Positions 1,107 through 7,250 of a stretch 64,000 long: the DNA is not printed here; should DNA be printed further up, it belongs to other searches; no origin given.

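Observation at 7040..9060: In-frame 603-bp tandem repeat array (VNTR-like) inside the giant gene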

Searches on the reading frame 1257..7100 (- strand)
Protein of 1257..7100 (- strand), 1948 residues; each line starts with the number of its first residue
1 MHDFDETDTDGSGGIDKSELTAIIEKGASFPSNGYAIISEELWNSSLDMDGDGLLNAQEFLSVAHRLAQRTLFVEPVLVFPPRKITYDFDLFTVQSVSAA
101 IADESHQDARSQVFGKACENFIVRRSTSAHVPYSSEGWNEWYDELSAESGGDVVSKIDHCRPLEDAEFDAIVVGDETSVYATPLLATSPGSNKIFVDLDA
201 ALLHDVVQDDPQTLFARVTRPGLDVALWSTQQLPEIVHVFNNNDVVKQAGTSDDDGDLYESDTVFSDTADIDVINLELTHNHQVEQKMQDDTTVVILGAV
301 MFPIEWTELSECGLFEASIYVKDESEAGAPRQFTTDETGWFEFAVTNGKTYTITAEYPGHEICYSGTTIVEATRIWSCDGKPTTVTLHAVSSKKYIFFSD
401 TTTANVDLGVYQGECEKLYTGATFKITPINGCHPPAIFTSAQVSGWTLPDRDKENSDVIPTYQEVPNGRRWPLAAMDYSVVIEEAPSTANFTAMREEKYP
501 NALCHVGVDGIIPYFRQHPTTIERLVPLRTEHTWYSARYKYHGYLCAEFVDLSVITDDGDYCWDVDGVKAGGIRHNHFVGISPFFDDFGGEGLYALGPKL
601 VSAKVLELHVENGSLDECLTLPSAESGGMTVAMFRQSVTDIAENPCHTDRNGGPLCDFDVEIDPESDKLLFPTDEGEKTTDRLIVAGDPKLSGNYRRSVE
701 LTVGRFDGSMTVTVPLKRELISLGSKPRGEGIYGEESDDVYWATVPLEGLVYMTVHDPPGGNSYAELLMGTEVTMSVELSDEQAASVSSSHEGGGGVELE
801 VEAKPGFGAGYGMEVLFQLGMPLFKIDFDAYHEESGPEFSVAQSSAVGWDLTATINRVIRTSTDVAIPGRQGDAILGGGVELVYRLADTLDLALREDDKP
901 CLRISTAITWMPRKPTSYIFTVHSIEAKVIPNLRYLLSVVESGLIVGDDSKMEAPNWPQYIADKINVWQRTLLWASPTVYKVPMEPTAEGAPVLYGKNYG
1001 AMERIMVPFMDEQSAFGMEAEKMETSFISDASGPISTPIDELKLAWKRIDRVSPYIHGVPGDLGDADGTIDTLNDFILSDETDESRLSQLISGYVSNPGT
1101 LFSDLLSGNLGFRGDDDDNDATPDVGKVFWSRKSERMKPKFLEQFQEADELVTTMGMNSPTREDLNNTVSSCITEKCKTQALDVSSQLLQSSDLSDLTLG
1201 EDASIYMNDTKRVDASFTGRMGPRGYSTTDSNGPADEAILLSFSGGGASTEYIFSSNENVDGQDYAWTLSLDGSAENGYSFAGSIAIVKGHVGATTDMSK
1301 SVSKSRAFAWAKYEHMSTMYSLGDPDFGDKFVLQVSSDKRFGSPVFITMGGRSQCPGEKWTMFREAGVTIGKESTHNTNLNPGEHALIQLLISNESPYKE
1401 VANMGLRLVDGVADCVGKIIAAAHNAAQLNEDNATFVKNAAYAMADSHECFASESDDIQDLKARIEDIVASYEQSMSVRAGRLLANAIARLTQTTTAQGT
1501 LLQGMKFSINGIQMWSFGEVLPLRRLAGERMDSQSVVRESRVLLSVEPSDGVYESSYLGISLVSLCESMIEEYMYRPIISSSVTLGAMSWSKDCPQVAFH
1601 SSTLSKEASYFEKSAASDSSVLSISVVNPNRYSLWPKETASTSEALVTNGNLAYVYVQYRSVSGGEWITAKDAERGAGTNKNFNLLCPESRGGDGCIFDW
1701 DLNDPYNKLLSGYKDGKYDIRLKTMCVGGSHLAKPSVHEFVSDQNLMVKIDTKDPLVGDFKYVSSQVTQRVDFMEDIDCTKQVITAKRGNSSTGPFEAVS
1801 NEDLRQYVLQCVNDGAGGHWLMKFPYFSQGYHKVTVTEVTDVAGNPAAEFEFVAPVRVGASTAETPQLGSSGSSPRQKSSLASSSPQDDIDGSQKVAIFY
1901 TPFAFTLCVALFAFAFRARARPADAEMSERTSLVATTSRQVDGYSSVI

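Call 42: find_homologous_proteins(query=window:1257-7100:-, max_evalue=0.00001)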
Query window:1257-7100:- (1948 aa): 11 proteins with E <= 0.00001 among 8000 candidates.
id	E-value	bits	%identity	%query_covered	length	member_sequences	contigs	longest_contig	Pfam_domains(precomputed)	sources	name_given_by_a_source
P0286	0.0e+0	4411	98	100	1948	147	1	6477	PF00036.39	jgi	-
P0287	0.0e+0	2418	58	97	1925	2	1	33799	PF13499.13,PF00036.39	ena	-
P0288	0.0e+0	1798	45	95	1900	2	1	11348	-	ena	-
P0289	0.0e+0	1736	44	99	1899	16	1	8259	PF00036.39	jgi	-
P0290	0.0e+0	1732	44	99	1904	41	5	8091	-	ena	-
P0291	0.0e+0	1693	44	97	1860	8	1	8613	-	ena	-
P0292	0.0e+0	1131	35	95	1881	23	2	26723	-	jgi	jgi:hypothetical protein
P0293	0.0e+0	1116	36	95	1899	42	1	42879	PF00036.39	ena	-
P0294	0.0e+0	1102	37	52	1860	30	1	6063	-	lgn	-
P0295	0.0e+0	1096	38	50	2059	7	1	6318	-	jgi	-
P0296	0.0e+0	1032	40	39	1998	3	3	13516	-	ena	-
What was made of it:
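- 6909..7079 (-): EF-hand pair directly after the array; start of the conserved C-terminal half. Call 42 (orthologues at 35-58% identity).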

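Call 43: find_encoding_contigs(protein=P0287, flank=10000, max_places=2)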
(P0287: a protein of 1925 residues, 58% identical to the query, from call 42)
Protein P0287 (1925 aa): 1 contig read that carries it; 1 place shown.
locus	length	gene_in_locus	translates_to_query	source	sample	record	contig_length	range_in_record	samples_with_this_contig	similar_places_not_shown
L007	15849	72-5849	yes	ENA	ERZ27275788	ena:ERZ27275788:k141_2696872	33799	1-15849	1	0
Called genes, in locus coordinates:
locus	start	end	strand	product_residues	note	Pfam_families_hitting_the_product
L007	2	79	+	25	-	?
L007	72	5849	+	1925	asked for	PF00036:EF-hand_1 (faint), PF13499:EF-hand_7 (faint)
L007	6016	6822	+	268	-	PF00226:DnaJ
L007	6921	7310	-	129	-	-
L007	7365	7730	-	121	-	-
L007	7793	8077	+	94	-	PF01423:LSM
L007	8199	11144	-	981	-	PF00855:PWWP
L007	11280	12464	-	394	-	PF00096:zf-C2H2 (faint), PF00929:RNase_T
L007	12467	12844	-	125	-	-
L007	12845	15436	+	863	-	PF10191:COG7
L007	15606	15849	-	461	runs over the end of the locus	PF00483:NTP_transferase, PF24894:Hexapep_GlmU (faint), PF25084:LbH_EIF2B (faint), PF25247:LbH_GLGC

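Call 44: find_encoding_contigs(protein=P0293, flank=10000, max_places=2)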
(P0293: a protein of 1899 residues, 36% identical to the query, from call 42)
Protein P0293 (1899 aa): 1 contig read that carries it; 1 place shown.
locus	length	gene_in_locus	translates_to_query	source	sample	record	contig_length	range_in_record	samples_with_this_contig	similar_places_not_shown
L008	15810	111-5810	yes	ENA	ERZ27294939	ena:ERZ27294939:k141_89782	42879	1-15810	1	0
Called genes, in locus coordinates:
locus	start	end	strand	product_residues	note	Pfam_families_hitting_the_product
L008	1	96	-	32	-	?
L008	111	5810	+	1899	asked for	PF00036:EF-hand_1 (faint)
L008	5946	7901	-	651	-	PF00083:Sugar_tr, PF07690:MFS_1, PF00083:Sugar_tr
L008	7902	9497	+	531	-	PF02074:Peptidase_M32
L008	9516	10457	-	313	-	PF14846:DUF4485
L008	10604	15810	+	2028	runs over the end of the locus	-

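Call 45: find_encoding_contigs(protein=P0292, flank=10000, max_places=2)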
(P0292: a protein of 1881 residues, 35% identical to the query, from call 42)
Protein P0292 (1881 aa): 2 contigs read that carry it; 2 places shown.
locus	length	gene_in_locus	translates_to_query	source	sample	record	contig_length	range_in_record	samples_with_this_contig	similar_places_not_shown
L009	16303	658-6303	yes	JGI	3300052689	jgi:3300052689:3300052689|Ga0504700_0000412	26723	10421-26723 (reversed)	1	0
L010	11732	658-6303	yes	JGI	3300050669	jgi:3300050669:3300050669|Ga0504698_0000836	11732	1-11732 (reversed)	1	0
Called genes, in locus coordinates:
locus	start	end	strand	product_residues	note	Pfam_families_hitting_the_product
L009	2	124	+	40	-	?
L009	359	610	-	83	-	-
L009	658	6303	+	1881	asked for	-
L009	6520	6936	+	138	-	PF00005:ABC_tran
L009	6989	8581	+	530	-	PF00005:ABC_tran, PF19055:ABC2_membrane_7 (weak), PF01061:ABC2_membrane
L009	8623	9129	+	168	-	-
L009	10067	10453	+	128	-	PF16205:Ribosomal_S17_N, PF00366:Ribosomal_S17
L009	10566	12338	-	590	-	PF00112:Peptidase_C1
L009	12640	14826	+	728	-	PF13415:Beta-prop_FBX42, PF13854:Kelch_HCF, PF24681:Kelch_KLHDC2_KLHL20_DRC7, PF24981:Beta-prop_ATRN-LZTR1, PF01344:Kelch_1, PF13415:Beta-prop_FBX42, PF24981:Beta-prop_ATRN-LZTR1, PF24681:Kelch_KLHDC2_KLHL20_DRC7, +3 more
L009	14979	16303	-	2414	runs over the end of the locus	PF15787:DUF4704, PF14844:PH_BEACH, PF02138:Beach, PF20426:NBCH_WD40, PF23381:Beta-prop_IFT122_1st, PF25173:Beta-prop_WDR3_1st, PF25175:Beta-prop_WDR5, PF20426:NBCH_WD40, +8 more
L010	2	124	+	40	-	?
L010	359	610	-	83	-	-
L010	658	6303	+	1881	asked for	-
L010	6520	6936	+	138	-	PF00005:ABC_tran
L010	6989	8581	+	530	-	PF00005:ABC_tran, PF19055:ABC2_membrane_7 (weak), PF01061:ABC2_membrane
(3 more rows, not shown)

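Call 50: list_cluster_members(proteins=[P0286, P0287, P0288, P0289, P0290, P0292, P0293, P0294, P0295, P0296])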
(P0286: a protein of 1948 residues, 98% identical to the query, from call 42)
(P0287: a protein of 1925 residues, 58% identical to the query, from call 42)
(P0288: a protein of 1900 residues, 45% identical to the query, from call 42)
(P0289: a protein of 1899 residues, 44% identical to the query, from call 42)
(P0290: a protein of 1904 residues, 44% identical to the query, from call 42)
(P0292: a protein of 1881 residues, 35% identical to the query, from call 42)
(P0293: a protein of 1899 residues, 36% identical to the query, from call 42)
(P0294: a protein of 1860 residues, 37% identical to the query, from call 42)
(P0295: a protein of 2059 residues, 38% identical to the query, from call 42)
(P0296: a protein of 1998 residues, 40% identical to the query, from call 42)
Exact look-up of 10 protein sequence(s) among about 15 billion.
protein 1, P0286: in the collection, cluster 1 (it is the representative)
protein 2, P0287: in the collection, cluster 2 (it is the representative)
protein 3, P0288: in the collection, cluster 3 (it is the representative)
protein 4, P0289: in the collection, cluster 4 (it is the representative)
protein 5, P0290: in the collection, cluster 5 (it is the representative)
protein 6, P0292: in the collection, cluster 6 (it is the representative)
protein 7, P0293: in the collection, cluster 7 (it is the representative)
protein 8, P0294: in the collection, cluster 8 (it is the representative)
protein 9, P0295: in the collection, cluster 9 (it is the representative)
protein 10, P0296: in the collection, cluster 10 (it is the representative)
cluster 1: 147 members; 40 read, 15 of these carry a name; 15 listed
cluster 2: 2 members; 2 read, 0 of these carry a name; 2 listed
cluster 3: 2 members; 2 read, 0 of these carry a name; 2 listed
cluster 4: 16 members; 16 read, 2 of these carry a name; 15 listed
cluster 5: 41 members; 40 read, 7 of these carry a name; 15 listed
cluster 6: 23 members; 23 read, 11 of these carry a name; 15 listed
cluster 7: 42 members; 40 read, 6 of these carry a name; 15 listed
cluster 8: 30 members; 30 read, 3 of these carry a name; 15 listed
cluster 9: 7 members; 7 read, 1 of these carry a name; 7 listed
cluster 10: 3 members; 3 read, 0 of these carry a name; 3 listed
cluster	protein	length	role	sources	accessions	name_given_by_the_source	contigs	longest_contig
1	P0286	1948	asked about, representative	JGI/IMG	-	-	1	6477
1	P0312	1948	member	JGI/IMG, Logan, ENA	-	hypothetical protein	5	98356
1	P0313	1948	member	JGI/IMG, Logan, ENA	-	hypothetical protein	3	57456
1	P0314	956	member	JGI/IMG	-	hypothetical protein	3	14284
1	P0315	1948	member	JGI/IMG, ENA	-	hypothetical protein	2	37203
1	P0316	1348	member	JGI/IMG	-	hypothetical protein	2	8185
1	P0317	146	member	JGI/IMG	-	hypothetical protein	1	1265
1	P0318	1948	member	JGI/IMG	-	hypothetical protein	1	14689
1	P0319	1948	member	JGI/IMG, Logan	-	hypothetical protein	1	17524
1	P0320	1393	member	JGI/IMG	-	hypothetical protein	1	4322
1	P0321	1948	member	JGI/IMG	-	hypothetical protein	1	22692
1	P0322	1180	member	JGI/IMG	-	hypothetical protein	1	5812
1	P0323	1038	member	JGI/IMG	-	hypothetical protein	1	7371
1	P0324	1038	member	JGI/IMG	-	hypothetical protein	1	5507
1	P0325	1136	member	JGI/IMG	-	hypothetical protein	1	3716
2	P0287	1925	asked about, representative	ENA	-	-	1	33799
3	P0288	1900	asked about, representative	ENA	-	-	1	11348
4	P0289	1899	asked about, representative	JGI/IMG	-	-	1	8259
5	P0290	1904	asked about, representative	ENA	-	-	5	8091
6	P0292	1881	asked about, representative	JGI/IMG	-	hypothetical protein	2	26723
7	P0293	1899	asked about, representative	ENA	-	-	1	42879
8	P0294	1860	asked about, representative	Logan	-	-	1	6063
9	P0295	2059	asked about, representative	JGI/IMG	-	-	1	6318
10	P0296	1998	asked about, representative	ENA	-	-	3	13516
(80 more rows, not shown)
